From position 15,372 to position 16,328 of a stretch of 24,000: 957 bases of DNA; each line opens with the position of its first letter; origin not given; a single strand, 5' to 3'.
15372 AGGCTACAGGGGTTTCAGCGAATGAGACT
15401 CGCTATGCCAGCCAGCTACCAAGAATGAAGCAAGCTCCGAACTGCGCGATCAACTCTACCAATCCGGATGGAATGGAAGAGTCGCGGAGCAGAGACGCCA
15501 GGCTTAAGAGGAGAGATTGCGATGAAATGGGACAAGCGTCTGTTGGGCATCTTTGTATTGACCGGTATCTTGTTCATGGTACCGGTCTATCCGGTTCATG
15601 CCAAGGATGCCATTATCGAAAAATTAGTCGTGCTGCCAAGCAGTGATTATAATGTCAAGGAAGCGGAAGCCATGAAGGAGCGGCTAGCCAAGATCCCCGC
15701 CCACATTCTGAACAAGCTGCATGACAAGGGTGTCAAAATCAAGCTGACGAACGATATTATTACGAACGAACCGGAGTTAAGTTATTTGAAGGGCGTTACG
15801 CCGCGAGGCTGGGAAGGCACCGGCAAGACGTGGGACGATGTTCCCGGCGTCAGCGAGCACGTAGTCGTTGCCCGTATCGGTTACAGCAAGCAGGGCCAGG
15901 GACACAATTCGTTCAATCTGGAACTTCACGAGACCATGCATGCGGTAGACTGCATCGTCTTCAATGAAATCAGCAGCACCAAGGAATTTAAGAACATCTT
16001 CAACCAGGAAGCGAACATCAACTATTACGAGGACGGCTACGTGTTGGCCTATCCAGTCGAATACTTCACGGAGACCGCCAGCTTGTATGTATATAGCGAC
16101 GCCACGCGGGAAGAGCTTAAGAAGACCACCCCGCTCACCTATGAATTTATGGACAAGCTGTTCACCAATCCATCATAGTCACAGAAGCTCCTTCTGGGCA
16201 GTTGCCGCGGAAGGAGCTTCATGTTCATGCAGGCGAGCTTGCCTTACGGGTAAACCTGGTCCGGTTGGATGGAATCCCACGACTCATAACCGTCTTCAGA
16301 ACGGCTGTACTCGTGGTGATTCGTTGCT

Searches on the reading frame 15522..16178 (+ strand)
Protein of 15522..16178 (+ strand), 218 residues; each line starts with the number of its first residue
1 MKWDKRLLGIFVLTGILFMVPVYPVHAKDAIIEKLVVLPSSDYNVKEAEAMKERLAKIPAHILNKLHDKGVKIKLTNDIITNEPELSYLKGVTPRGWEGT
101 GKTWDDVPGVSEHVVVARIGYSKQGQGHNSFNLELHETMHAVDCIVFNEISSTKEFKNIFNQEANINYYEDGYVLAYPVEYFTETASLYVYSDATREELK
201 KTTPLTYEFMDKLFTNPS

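Call 9: search_protein_families(library=pfam, proteins=[window:15522-16178:+])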
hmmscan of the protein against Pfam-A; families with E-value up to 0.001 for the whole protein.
window:15522-16178:+ (218 aa): 1 family
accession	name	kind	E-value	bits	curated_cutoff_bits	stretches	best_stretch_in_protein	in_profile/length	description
PF07737.17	ATLF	-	2.6e-56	190.8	27.4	1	30-213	9-193/193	Anthrax toxin lethal factor, N- and C-terminal domain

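Call 13: find_related_loci(query=window:15522-16178:+, collection=genome_contigs, flank=5000)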
Query window:15522-16178:+ (218 aa) in genome_contigs; peptide patterns used: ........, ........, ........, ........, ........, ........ (x = any residue, [..] = any of these).
238 stretches matched a pattern; 26 encode a relative of the query (tblastn E <= 1e-3); 26 distinct loci.
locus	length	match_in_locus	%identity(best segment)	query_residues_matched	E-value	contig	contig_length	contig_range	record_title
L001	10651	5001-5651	87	1-217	1e-128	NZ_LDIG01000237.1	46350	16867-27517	Paenibacillus dendritiformis strain G25-126 G25-126_contig000237, whole genome shotgun sequence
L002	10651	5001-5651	87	1-217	2e-128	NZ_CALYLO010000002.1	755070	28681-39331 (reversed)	Paenibacillus melissococcoides isolate ena-SAMPLE-TAB-26-04-2022-14:26:32:270-5432 ctg_s1_000001F, whole genome shotgun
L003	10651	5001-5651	84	1-217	3e-125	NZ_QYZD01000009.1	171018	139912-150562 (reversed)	Paenibacillus thiaminolyticus strain BO5 NODE_9_length_171018_cov_292.015471, whole genome shotgun sequence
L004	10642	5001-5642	74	1-214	1e-107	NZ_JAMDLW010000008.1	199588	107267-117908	Paenibacillus apiarius strain NRRL NRS-1438 contig_0000008, whole genome shotgun sequence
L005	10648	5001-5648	72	1-216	6e-106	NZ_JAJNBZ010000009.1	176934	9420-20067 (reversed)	Paenibacillus profundus strain YoMME NODE_9_length_176934_cov_111.645809, whole genome shotgun sequence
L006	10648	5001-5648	69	1-216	3e-101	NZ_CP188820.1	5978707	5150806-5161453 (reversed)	Paenibacillus sp. FA6 chromosome, complete genome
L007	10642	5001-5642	64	1-214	2e-92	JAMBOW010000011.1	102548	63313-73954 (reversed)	Neobacillus mesonae strain MER 107 NODE_11_, whole genome shotgun sequence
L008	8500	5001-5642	64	1-217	3e-91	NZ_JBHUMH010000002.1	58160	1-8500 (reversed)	Paenibacillus yanchengensis strain KCTC 33926 soapdenovo_K_127_2, whole genome shotgun sequence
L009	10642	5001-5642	65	1-214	8e-97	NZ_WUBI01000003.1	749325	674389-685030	Paenibacillus dendrobii strain HJL G12 NODE_3, whole genome shotgun sequence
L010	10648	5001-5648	63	1-216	6e-91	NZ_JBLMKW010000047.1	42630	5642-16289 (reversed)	Paenibacillus azoreducens strain KCTC 3829 47, whole genome shotgun sequence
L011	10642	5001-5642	62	1-214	9e-90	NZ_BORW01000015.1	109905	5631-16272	Paenibacillus cookii strain J21TS3 sequence015, whole genome shotgun sequence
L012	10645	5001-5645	62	1-214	5e-88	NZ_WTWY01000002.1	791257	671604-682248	Paenibacillus sp. USDA918EY NODE_2_length_791257_cov_269.043401, whole genome shotgun sequence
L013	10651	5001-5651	59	2-214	3e-87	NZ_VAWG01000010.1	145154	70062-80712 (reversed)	Paenibacillus pinistramenti strain ASL46 10, whole genome shotgun sequence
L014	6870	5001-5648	62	5-216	1e-82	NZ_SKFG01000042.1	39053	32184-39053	Paenibacillus albiflavus strain 18JY21-1 scf7180000000271, whole genome shotgun sequence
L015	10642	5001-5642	64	1-214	3e-97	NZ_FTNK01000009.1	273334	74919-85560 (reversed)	Paenibacillus macquariensis strain ATCC 23464, whole genome shotgun sequence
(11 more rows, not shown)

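Call 18: find_encoding_contigs(protein=window:15522-16178:+, flank=1500, max_places=10)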
Protein window:15522-16178:+ (218 aa): no gene with exactly this product is on record in the collection.

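Call 19: find_homologous_proteins(query=window:15522-16178:+, max_evalue=1e-40)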
Query window:15522-16178:+ (218 aa): 107 proteins with E <= 1e-40 among 238 candidates.
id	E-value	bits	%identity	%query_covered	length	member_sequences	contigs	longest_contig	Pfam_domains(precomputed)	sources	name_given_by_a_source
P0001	3.2e-143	493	100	100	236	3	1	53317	PF07737.18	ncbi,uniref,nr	ncbi:hypothetical protein PPOP_1359 [Paenibacillus popilliae ATCC 14706]|uniref:ATLF-like domain-con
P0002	6.7e-119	413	85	100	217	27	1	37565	PF07737.18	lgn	-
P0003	2.8e-104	366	73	99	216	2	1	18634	PF07737.18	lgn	-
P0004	5.7e-103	361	74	99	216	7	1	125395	PF07737.18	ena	-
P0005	3.5e-96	339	70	98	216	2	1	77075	PF07737.18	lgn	-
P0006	6.6e-96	338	67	99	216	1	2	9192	PF07737.18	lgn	-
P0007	1.3e-95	337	70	98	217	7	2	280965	PF07737.18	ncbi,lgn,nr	ncbi:anthrax toxin lethal factor-related metalloendopeptidase [Paenibacillus anaericanus]|nr:hypothe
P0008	1.5e-95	337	69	99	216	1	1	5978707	PF07737.18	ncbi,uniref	ncbi:anthrax toxin lethal factor-related metalloendopeptidase [Paenibacillus sp. FA6]|uniref:anthrax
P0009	2.1e-94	333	67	98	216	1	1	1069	PF07737.18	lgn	-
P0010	8.9e-94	331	65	99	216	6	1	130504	PF07737.18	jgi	-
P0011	3.4e-93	329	67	99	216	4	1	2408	PF07737.18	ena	-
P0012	4.8e-91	322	67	98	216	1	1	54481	PF07737.18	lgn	-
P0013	6.5e-91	322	65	98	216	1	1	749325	PF07737.18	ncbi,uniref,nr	ncbi:hypothetical protein GRF59_21020 [Paenibacillus sp. HJL G12]|uniref:ATLF-like domain-containing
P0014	1.2e-90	321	66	98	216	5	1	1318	PF07737.18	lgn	-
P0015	1.4e-90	321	66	98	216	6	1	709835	PF07737.18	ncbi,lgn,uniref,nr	ncbi:Pro-Pro endopeptidase [Paenibacillus sp. J23TS9]|uniref:anthrax toxin lethal factor-related met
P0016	2.0e-90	320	68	98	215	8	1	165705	PF07737.18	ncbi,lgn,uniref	ncbi:hypothetical protein ACFQZR_01075 [Paenibacillus sp. GCM10027629]|uniref:anthrax toxin lethal f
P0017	8.1e-90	318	65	99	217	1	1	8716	PF07737.18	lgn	-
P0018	8.5e-89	315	65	99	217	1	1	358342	PF07737.18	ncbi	ncbi:anthrax toxin lethal factor-related metalloendopeptidase [Paenibacillus marinisediminis]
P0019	9.5e-88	312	65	100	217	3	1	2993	PF07737.18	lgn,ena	-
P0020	1.4e-87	311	64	99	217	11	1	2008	PF07737.18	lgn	-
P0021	8.0e-87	308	63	99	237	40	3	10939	PF07737.18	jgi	-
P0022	2.0e-86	307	66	98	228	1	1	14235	PF07737.18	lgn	-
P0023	5.4e-86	306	63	98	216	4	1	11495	PF07737.18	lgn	-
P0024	8.4e-86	305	63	100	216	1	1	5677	PF07737.18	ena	-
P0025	2.4e-85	304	64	98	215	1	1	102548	PF07737.18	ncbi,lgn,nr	ncbi:hypothetical protein M3231_26215 [Neobacillus mesonae]|nr:hypothetical protein [Neobacillus mes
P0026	3.8e-85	303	64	100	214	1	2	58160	PF07737.18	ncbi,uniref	ncbi:hypothetical protein ACFSTH_00025 [Paenibacillus yanchengensis]|uniref:ATLF-like domain-contain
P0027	6.9e-85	302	63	99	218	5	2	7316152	PF07737.18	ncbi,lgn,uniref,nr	ncbi:anthrax toxin lethal factor-related metalloendopeptidase [Paenibacillus azoreducens]|uniref:Pro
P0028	1.8e-84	301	65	97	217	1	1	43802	PF07737.18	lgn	-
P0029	2.2e-84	301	64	98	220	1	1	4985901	PF07737.18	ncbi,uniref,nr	ncbi:hypothetical protein AWM70_17910 [Paenibacillus yonginensis]|uniref:ATLF-like domain-containing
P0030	3.6e-84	300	67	96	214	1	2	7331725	PF07737.18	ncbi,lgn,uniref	ncbi:hypothetical protein [Paenibacillus sp. FSL R10-2734]|uniref:anthrax toxin lethal factor-relate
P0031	4.0e-84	300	66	98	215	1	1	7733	PF07737.18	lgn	-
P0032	8.6e-84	299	65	97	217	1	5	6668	PF07737.18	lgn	-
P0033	2.3e-83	297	67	96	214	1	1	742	PF07737.18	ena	-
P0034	1.5e-82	295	62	98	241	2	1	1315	PF07737.18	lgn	-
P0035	1.4e-81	291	63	98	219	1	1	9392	PF07737.18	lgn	-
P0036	1.1e-80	288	61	98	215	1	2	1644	PF07737.18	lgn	-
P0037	1.2e-80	288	64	98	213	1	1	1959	PF07737.18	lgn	-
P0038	2.0e-80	288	62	98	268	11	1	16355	PF07737.18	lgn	-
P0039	2.4e-79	284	61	98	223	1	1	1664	PF07737.18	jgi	jgi:Pro-Pro endopeptidase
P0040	5.2e-79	283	63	91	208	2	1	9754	PF07737.18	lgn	-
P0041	2.1e-76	274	60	97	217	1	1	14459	PF07737.18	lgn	-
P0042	2.4e-76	274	62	97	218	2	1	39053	PF07737.18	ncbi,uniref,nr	ncbi:hypothetical protein E0485_22870 [Paenibacillus albiflavus]|uniref:ATLF-like domain-containing 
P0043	4.2e-75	270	58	97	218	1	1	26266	PF07737.18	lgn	-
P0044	7.8e-74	266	60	94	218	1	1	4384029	PF07737.18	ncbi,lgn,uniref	ncbi:anthrax toxin lethal factor-related metalloendopeptidase [Paenibacillus sp. KN14-4R]|uniref:ant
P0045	3.1e-72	261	59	94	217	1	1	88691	PF07737.18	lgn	-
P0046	6.7e-72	260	58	96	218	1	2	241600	PF07737.18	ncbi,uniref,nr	ncbi:hypothetical protein NV379_19060 [Paenibacillus sp. N1-5-1-14]|uniref:anthrax toxin lethal fact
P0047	2.5e-70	255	55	99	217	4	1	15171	PF07737.18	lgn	-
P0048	3.5e-70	254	56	95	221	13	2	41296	PF07737.18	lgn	-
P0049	3.7e-70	254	55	97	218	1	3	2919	PF07737.18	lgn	-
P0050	8.0e-70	253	55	99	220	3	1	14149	PF07737.18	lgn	-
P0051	1.5e-69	252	56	94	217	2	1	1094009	PF07737.18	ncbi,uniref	ncbi:anthrax toxin lethal factor-related metalloendopeptidase [Fontibacillus sp. BL9]|uniref:anthrax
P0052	2.4e-69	251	58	92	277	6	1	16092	PF07737.18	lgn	-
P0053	1.4e-68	249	54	97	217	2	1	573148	PF07737.18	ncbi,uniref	ncbi:anthrax toxin lethal factor-related metalloendopeptidase [Paenibacillus sanfengchensis]|uniref:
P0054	2.9e-68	248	54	96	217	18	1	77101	PF07737.18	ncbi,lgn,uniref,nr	ncbi:anthrax toxin lethal factor-related metalloendopeptidase [Paenibacillus macerans]|uniref:anthra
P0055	4.5e-68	247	61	85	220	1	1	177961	PF07737.18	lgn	-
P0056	5.8e-68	247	54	97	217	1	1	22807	PF07737.18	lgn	-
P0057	6.7e-68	247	54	96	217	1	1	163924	PF07737.18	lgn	-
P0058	1.1e-67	246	54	97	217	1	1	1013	PF07737.18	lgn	-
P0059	2.9e-67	245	53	97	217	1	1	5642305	PF07737.18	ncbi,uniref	ncbi:anthrax toxin lethal factor-related metalloendopeptidase [Paenibacillus sp. DYY-L-2]|uniref:ant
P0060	7.9e-67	243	56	94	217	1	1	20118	PF07737.18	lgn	-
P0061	1.0e-66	243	53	97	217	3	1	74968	PF07737.18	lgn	-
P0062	2.5e-66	242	55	94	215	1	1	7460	PF07737.18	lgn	-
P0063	2.7e-66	241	53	97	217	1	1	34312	PF07737.18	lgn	-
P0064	1.0e-65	239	56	95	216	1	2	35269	PF07737.18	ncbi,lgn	-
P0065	1.3e-55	207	54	85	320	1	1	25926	PF07737.18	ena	-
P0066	1.7e-54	203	52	84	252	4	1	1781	PF07737.18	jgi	jgi:hypothetical protein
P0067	5.9e-54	201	53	83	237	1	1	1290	PF07737.18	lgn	-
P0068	7.0e-54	201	46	98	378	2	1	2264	PF00395.26,PF07737.18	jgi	jgi:hypothetical protein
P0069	7.0e-54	201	46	96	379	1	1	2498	PF00395.26,PF07737.18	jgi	jgi:hypothetical protein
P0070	8.1e-54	201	46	98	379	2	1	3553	PF00395.26,PF07737.18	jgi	jgi:hypothetical protein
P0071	1.6e-53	200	47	92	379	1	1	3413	PF00395.26,PF07737.18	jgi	jgi:hypothetical protein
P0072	1.7e-53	200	52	86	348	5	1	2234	PF07737.18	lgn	-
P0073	5.4e-53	198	53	85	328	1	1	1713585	PF07737.18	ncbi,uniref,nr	ncbi:anthrax toxin lethal factor-related metalloendopeptidase [Oceanirhabdus seepicola]|uniref:ATLF-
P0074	5.4e-53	198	51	87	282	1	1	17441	PF07737.18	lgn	-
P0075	8.4e-53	197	53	83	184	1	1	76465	PF07737.18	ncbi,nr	ncbi:MAG: hypothetical protein E7216_04440 [Clostridium thermopalmarium]|nr:hypothetical protein [Cl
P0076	1.4e-52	197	52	84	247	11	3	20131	PF07737.18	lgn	-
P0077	4.4e-52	195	51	85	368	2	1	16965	PF07532.18,PF07737.18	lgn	-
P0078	4.8e-52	195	49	86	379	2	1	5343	PF00395.26,PF07737.18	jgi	jgi:hypothetical protein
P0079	9.2e-52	194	52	85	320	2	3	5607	PF07737.18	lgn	-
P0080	1.2e-51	194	52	84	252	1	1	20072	PF07737.18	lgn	-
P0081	1.3e-51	193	52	86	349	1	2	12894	PF07737.18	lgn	-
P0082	1.8e-51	193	46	98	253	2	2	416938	PF07737.18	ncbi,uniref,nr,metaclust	ncbi:hypothetical protein CLHOM_17820 [Clostridium homopropionicum DSM 5847]|uniref:ATLF-like domain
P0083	3.4e-51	192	51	86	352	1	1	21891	PF07737.18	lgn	-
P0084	5.0e-51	192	44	98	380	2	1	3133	PF00395.26,PF07737.18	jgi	jgi:hypothetical protein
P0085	5.9e-51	191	51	85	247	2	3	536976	PF07737.18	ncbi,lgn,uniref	ncbi:anthrax toxin lethal factor-related metalloendopeptidase [Clostridium sp.]|uniref:anthrax toxin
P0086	6.4e-51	191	45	98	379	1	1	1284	PF00395.26,PF07737.18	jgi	jgi:Pro-Pro endopeptidase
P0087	6.5e-51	191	49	85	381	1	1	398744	PF00395.26,PF07737.18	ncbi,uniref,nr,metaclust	ncbi:S-layer homology domain-containing protein [Paenibacillus sp. GP183]|uniref:anthrax toxin letha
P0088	7.1e-51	191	50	84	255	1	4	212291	PF07737.18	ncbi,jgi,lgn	-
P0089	9.2e-51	191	50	88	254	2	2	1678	PF07737.18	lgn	-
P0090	1.4e-50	190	47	84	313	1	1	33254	PF07737.18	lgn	-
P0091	1.7e-50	190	49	91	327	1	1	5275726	PF07737.18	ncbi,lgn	-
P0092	2.1e-50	190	45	98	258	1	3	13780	PF07737.18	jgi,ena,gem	-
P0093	8.5e-50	187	45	84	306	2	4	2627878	PF08239.18,PF07737.18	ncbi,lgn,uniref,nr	ncbi:anthrax toxin lethal factor-related metalloendopeptidase [Virgibacillus proomii]|uniref:anthrax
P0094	1.8e-49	186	50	84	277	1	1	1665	PF07737.18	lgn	-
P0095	8.4e-49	184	50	85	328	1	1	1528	PF07737.18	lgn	-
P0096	1.3e-48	184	47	86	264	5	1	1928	PF07737.18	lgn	-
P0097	2.1e-48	183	47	87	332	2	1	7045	PF07532.18,PF07737.18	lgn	-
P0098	2.8e-48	183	42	96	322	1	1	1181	PF07532.18,PF07737.18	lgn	-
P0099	7.4e-48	181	49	85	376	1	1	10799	PF13205.13,PF07737.18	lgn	-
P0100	1.7e-46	177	47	85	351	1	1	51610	PF13205.13,PF07737.18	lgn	-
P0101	6.8e-46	175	48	85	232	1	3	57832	PF07737.18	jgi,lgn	jgi:hypothetical protein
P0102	3.4e-45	172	45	84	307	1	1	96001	PF07737.18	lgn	-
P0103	9.0e-45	171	46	87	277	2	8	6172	PF07737.18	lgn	-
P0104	3.9e-44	169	50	85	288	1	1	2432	PF07737.18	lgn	-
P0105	6.4e-44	168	52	83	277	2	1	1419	PF07737.18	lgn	-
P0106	2.5e-43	166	46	87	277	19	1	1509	PF07737.18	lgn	-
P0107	5.1e-43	165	44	84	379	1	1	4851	PF07833.17,PF07737.18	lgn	-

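Call 20: find_encoding_contigs(protein=P0001, flank=1500, max_places=10)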
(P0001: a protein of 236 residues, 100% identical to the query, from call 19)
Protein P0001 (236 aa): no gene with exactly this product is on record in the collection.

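Call 21: list_cluster_members(proteins=[P0001, P0002])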
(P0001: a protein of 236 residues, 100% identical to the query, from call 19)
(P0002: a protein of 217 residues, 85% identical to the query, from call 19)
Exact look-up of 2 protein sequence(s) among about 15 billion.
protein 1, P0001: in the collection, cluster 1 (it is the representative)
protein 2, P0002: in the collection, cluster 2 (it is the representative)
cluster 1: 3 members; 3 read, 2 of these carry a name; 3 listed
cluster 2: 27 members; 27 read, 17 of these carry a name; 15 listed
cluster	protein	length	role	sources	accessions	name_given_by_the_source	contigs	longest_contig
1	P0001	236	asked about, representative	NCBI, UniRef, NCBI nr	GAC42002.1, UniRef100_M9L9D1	hypothetical protein PPOP_1359 [Paenibacillus popilliae ATCC 14706] | ATLF-like domain-containing protein n=2 Tax=Paenibacillus popilliae TaxID=78057 ...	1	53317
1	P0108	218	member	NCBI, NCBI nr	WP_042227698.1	anthrax toxin lethal factor-related metalloendopeptidase [Paenibacillus popilliae] | hypothetical protein [Paenibacillus popilliae]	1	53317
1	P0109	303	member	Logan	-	-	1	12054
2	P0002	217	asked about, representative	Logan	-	-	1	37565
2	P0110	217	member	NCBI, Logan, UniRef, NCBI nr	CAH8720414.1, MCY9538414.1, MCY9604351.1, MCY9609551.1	hypothetical protein M5W83_20590 [Paenibacillus thiaminolyticus] | ATLF-like domain-containing protein n=1 Tax=Paenibacillus thiaminolyticus TaxID=49283 ... | hypothetical protein [Paenibacillus thiaminolyticus]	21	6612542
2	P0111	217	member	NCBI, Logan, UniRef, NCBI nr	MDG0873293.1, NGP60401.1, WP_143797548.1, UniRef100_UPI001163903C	hypothetical protein FLT15_19305 [Paenibacillus thiaminolyticus] | anthrax toxin lethal factor-related metalloendopeptidase n=1 Tax=Paenibacillus ... | hypothetical protein [Paenibacillus thiaminolyticus]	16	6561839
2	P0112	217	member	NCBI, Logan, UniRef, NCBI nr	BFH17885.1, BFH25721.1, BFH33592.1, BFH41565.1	hypothetical protein WJ0W_001693 [Paenibacillus melissococcoides] | ATLF-like domain-containing protein n=1 Tax=Paenibacillus melissococcoides TaxID=2912268 ... | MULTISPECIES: hypothetical protein [Paenibacillus]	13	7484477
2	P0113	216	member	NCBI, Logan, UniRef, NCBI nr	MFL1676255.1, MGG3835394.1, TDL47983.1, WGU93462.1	hypothetical protein QJQ58_23450 [Paenibacillus dendritiformis] | anthrax toxin lethal factor-related metalloendopeptidase n=1 Tax=Paenibacillus ... | hypothetical protein [Paenibacillus dendritiformis]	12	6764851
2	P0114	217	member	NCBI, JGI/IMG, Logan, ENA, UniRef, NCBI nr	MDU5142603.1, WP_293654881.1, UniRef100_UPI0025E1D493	MAG: hypothetical protein E6230_10480 [Paenibacillus dendritiformis] | anthrax toxin lethal factor-related metalloendopeptidase n=1 Tax=uncultured Paenibacillus ... | hypothetical protein [uncultured Paenibacillus sp.]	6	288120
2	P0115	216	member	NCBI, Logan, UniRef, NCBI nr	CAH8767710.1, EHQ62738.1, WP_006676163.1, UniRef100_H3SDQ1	anthrax toxin lethal factor-related metalloendopeptidase [Paenibacillus dendritiformis] | ATLF-like domain-containing protein n=1 Tax=Paenibacillus dendritiformis C454 ... | hypothetical protein [Paenibacillus dendritiformis]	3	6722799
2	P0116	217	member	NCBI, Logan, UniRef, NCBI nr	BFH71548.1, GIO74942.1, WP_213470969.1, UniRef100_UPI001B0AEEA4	Pro-Pro endopeptidase [Paenibacillus dendritiformis] | anthrax toxin lethal factor-related metalloendopeptidase n=1 Tax=Paenibacillus ... | hypothetical protein [Paenibacillus dendritiformis]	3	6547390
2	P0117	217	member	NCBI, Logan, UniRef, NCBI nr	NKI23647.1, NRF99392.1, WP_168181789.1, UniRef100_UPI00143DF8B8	hypothetical protein HFN20_20855 [Paenibacillus dendritiformis] | anthrax toxin lethal factor-related metalloendopeptidase n=1 Tax=Paenibacillus ... | hypothetical protein [Paenibacillus dendritiformis]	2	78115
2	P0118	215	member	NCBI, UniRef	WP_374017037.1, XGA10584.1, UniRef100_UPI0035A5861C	hypothetical protein ABU162_22955 [Paenibacillus thiaminolyticus] | anthrax toxin lethal factor-related metalloendopeptidase n=1 Tax=Paenibacillus ...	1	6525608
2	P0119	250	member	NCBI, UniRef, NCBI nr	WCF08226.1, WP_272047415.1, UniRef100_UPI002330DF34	hypothetical protein NDS46_28905 [Paenibacillus thiaminolyticus] | anthrax toxin lethal factor-related metalloendopeptidase n=1 Tax=Paenibacillus ... | hypothetical protein [Paenibacillus thiaminolyticus]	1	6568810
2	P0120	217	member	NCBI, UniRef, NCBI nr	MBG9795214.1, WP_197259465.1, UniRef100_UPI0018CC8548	hypothetical protein ABD76_23235 [Paenibacillus dendritiformis] | anthrax toxin lethal factor-related metalloendopeptidase n=1 Tax=Paenibacillus ... | hypothetical protein [Paenibacillus dendritiformis]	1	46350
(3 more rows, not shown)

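Call 22: find_encoding_contigs(protein=P0109, flank=3000, max_places=5)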
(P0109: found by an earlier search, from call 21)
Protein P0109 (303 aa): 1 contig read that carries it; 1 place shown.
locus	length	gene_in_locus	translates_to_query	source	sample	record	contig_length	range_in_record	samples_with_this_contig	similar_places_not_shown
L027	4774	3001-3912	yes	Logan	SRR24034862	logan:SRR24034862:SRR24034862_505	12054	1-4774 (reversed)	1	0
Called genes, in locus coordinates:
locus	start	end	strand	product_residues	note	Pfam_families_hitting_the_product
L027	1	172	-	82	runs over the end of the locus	-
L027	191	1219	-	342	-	PF00583:Acetyltransf_1, PF13508:Acetyltransf_7 (weak), PF13673:Acetyltransf_10 (weak)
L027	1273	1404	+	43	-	PF13215:DUF4023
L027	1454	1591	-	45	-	-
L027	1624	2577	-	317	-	PF01040:UbiA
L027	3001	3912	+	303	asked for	PF07737:ATLF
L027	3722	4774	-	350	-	?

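Call 32: find_encoding_contigs(protein=P0002, flank=700, max_places=10)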
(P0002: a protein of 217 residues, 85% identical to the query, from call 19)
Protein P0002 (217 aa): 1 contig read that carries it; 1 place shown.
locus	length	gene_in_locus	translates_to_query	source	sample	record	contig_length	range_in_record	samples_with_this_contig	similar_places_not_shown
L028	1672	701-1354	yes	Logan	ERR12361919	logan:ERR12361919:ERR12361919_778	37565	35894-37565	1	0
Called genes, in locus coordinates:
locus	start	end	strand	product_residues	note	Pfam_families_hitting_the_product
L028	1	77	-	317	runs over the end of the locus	PF01040:UbiA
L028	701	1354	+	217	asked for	PF07737:ATLF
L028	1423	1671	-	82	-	?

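Call 33: find_encoding_contigs(protein=P0113, flank=700, max_places=10)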
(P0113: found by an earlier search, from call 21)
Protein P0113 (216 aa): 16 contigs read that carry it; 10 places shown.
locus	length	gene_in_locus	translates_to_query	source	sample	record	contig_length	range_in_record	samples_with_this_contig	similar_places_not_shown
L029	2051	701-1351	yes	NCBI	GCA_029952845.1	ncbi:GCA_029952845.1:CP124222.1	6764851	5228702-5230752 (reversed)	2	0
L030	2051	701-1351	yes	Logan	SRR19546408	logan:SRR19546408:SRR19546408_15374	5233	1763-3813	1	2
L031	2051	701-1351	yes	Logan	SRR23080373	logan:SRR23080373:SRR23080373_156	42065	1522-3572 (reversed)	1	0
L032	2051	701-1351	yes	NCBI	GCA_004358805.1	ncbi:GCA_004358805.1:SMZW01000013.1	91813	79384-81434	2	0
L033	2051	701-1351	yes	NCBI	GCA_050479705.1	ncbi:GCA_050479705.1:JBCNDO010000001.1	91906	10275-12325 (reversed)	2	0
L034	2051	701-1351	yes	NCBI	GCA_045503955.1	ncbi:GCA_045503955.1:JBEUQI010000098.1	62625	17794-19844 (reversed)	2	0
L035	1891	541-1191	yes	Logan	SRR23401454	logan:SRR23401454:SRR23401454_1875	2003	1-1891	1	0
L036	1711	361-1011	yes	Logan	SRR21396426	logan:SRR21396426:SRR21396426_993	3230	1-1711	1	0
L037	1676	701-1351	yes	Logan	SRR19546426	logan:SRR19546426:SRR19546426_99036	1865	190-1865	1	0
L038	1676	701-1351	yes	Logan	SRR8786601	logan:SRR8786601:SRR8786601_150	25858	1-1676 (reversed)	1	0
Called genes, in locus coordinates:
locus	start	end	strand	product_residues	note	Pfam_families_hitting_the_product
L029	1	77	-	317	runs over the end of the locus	PF01040:UbiA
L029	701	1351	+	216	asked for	PF07737:ATLF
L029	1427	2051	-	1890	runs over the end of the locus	-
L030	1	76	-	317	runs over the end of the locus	PF01040:UbiA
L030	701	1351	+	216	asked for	PF07737:ATLF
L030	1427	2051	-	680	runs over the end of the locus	?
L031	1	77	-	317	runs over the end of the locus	PF01040:UbiA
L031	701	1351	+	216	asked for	PF07737:ATLF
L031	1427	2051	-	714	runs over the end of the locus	?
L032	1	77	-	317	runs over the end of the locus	PF01040:UbiA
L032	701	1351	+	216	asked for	PF07737:ATLF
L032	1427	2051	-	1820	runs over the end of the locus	-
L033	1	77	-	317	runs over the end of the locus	PF01040:UbiA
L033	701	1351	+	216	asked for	PF07737:ATLF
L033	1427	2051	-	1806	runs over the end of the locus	-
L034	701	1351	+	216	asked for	PF07737:ATLF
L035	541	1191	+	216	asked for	PF07737:ATLF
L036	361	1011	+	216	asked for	PF07737:ATLF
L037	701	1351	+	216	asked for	PF07737:ATLF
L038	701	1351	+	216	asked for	PF07737:ATLF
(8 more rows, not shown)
